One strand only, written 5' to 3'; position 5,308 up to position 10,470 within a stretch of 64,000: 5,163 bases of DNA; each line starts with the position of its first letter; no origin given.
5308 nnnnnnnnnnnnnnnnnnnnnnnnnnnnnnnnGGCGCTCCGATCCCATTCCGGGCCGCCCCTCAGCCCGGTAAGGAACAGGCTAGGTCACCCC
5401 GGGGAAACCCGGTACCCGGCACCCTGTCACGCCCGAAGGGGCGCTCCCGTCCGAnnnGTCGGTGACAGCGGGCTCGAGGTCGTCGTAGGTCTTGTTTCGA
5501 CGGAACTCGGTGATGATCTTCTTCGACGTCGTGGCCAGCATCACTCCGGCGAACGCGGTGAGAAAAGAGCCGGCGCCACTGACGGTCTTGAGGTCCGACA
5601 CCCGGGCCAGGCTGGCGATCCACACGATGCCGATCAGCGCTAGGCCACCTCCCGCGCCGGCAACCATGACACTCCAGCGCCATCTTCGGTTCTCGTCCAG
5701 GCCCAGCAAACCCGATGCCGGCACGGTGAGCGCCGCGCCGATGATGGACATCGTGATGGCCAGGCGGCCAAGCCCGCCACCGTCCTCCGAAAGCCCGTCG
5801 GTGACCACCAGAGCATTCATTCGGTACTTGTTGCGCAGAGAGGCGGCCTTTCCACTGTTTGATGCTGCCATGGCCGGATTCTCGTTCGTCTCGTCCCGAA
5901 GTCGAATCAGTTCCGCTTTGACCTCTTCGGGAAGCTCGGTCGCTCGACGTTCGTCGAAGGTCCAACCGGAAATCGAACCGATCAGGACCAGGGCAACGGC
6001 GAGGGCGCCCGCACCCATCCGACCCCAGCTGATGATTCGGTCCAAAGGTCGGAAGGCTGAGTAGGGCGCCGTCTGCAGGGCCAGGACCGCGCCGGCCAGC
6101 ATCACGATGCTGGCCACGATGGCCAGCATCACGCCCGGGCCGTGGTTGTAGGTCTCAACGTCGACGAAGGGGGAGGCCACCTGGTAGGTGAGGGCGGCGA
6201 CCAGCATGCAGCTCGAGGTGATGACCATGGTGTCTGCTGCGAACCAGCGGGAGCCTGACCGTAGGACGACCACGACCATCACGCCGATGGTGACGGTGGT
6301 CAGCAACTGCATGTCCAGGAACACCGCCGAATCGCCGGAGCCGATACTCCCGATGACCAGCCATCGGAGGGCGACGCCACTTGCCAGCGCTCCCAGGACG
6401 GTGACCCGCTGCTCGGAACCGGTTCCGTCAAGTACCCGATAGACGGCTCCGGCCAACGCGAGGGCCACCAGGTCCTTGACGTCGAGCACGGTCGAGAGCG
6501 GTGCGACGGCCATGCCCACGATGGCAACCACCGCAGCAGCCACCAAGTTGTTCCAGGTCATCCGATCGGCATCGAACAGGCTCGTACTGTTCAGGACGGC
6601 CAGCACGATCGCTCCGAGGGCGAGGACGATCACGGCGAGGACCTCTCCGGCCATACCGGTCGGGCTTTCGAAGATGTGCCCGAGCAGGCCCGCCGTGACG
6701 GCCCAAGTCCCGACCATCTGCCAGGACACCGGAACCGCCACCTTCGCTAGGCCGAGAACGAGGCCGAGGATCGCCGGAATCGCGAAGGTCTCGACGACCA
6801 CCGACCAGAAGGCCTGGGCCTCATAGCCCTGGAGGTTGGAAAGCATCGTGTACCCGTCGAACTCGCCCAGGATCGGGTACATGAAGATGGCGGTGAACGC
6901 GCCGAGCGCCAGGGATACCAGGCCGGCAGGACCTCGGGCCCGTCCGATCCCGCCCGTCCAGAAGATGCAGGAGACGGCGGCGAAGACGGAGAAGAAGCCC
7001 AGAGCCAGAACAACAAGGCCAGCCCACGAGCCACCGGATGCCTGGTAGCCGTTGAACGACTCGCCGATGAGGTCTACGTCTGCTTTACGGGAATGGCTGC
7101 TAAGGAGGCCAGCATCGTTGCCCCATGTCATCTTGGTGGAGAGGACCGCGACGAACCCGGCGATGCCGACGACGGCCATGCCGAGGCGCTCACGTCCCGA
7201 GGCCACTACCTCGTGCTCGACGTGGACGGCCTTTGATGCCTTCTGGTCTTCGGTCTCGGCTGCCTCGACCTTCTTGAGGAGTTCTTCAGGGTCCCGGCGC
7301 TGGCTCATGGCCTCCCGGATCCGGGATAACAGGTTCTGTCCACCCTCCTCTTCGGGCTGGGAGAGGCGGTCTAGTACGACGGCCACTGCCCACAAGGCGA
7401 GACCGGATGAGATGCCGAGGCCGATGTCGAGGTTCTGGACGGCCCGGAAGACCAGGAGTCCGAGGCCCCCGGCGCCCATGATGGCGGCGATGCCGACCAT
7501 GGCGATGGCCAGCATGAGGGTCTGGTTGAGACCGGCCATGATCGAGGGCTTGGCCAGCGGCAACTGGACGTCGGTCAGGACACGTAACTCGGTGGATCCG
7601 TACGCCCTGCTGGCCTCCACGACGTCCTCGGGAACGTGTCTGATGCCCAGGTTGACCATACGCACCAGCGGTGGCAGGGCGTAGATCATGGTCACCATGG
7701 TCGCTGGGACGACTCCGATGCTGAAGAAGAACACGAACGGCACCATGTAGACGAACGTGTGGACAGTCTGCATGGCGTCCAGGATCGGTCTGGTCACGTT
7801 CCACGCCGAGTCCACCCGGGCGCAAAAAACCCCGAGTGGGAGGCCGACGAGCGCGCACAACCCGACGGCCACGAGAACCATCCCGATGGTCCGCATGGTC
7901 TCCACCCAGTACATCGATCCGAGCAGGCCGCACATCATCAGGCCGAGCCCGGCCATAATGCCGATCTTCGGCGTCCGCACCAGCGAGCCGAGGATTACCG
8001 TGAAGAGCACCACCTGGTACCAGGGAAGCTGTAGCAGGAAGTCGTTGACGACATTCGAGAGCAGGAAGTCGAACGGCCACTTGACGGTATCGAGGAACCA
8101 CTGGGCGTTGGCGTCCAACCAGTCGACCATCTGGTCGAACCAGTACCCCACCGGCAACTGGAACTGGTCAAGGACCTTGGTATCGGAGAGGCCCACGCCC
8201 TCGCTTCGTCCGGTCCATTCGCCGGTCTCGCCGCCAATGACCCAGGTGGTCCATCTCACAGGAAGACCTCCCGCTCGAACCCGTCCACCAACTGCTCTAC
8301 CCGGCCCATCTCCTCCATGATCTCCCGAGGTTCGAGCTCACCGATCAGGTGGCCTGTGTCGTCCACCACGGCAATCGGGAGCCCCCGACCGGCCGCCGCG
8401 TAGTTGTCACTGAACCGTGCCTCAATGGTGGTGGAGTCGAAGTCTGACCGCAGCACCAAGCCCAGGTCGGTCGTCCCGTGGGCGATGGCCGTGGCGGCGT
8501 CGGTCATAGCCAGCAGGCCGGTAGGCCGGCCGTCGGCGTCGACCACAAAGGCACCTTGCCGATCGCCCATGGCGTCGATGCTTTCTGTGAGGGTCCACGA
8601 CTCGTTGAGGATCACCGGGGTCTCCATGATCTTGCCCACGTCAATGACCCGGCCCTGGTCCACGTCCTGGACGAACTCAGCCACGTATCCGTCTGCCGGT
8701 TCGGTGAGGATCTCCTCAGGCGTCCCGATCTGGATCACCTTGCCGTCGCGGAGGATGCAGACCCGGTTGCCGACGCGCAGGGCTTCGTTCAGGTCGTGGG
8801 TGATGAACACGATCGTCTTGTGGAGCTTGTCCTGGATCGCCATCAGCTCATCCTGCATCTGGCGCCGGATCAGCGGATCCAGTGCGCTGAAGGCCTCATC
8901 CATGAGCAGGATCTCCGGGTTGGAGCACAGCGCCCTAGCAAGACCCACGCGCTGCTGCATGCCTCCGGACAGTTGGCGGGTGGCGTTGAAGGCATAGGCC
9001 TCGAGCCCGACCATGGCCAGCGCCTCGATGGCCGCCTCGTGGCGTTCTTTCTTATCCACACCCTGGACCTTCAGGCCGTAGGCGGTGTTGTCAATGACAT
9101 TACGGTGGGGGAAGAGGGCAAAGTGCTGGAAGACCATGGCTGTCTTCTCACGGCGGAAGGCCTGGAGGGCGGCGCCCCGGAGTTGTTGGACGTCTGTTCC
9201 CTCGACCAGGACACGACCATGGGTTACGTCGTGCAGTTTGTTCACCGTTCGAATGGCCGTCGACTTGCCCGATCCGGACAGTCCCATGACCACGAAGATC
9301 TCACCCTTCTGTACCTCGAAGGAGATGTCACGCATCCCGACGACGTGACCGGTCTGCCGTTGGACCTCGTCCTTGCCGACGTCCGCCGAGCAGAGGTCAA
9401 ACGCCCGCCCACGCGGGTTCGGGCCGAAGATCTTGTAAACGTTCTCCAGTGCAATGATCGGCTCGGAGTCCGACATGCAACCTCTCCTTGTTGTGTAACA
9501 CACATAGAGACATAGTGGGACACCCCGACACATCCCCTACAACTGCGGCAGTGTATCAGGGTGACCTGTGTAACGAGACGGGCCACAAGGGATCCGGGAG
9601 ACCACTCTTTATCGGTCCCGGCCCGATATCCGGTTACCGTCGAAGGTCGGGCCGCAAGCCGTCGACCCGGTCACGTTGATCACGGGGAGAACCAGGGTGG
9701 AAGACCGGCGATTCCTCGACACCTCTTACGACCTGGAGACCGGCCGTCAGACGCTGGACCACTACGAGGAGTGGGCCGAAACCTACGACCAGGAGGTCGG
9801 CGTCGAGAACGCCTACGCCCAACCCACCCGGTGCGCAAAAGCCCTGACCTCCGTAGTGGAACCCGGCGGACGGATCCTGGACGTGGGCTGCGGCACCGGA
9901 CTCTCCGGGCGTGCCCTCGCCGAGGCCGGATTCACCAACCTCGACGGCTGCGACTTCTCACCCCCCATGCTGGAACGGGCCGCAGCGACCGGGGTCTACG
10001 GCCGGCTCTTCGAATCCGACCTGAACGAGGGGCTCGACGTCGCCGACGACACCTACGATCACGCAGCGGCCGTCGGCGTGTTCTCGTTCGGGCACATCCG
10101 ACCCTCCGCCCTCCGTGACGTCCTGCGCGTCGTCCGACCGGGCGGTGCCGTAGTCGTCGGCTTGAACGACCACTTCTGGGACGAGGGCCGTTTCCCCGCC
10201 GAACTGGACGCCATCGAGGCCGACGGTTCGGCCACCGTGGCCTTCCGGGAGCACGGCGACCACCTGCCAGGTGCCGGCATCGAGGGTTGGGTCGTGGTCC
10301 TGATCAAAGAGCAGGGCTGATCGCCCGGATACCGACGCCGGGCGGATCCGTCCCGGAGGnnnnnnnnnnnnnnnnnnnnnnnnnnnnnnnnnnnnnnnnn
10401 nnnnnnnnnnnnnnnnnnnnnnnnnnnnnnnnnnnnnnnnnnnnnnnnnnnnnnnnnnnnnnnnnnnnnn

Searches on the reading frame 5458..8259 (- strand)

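Call 7: search_protein_families(library=pfam, proteins=[window:5458-8259:-])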
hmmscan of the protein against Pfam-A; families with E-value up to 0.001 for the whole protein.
window:5458-8259:- (934 aa): 1 family
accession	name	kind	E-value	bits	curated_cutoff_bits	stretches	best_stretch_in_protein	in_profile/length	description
PF00528.27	BPD_transp_1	-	3.8e-20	72.8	26.4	1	139-299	1-174/184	Binding-protein-dependent transport system inner membrane component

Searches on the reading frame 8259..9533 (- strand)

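Call 7: search_protein_families(library=pfam, proteins=[window:8259-9533:-])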
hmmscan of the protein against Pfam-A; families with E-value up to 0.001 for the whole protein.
window:8259-9533:- (425 aa): 3 families
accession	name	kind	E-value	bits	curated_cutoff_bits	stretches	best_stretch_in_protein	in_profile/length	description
PF00005.33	ABC_tran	-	2.3e-31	109.7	25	1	68-215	2-136/137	ABC transporter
PF00571.33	CBS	-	3.4e-08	34.1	24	1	299-351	1-56/57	CBS domain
PF09818.15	ABC_ATPase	-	0.00056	19.5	23.2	0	184-254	154-224/283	P-loop domain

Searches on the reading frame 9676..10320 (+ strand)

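Call 42: search_protein_families(library=pfam, proteins=[window:9676-10320:+])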
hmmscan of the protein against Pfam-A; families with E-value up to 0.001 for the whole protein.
window:9676-10320:+ (214 aa): 7 families
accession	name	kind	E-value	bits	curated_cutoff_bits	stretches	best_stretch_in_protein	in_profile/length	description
PF08241.18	Methyltransf_11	-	9.6e-16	58.6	21.2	1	68-161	1-95/95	Methyltransferase domain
PF13649.12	Methyltransf_25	-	3.7e-15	56.8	27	1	67-157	1-97/97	Methyltransferase domain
PF08242.18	Methyltransf_12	-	2.1e-12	48.1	30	1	68-158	1-97/98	Methyltransferase domain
PF13489.12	Methyltransf_23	-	8.6e-09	35.8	27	1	53-161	9-116/164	Methyltransferase domain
PF13847.12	Methyltransf_31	-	4.7e-07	30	27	1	63-162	3-110/145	Methyltransferase domain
PF01209.24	Ubie_methyltran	-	9.4e-07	28.8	20.1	1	60-161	44-151/233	ubiE/COQ5 methyltransferase family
PF07021.18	MetW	-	4.7e-05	23.5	21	1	57-154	7-103/193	Methionine biosynthesis protein MetW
